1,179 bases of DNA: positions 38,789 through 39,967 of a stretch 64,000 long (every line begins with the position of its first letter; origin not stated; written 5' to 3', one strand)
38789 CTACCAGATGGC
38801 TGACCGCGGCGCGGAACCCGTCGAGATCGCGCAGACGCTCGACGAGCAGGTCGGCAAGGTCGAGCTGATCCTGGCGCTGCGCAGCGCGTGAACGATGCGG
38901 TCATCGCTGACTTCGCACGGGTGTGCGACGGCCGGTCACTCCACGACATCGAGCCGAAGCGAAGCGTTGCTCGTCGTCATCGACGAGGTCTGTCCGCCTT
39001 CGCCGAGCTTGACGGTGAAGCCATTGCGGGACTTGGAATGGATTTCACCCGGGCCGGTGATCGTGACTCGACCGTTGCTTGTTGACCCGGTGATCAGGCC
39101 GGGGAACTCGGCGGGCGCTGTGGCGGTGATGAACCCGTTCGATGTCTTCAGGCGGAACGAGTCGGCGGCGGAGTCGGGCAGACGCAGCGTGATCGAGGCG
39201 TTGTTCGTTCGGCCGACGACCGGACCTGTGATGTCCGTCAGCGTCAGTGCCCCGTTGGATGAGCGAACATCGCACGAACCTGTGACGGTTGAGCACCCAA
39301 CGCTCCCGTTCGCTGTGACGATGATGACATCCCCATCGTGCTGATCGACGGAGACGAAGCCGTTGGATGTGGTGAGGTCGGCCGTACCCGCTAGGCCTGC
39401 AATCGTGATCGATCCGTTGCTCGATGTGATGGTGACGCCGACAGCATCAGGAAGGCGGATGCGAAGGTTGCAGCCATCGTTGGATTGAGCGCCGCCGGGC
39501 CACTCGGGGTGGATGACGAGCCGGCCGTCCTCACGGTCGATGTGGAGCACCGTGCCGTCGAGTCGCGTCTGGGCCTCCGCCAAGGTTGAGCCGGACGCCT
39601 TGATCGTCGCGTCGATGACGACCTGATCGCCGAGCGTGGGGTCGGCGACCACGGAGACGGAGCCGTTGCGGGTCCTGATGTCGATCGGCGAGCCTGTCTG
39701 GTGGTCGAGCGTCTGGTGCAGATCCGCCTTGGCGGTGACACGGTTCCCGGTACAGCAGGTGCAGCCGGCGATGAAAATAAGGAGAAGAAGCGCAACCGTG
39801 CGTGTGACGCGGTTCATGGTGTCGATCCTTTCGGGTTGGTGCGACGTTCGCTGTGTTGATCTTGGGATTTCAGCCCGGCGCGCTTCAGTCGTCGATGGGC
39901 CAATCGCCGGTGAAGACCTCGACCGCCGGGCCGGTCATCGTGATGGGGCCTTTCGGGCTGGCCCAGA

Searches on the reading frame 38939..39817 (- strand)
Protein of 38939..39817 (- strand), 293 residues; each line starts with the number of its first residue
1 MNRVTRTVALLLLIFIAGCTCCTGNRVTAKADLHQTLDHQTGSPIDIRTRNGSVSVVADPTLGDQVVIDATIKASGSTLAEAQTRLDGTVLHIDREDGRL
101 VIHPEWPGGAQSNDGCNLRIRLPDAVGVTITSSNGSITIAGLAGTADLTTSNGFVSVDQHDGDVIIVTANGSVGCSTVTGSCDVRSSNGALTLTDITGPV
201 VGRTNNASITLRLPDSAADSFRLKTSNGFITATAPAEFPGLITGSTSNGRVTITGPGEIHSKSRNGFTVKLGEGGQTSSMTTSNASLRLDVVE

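Call 43: search_protein_families(library=pfam, proteins=[window:38939-39817:-], max_evalue=0.001)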
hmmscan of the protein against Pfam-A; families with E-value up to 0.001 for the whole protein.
window:38939-39817:- (293 aa): 2 families
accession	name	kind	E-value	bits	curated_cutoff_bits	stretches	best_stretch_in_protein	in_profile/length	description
PF24016.2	DUF7330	-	6.4e-06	26.3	27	1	203-253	77-130/187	Domain of unknown function (DUF7330)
PF13349.12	DUF4097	-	0.00046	20.1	22.9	1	127-234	100-212/247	Toastrack DUF4097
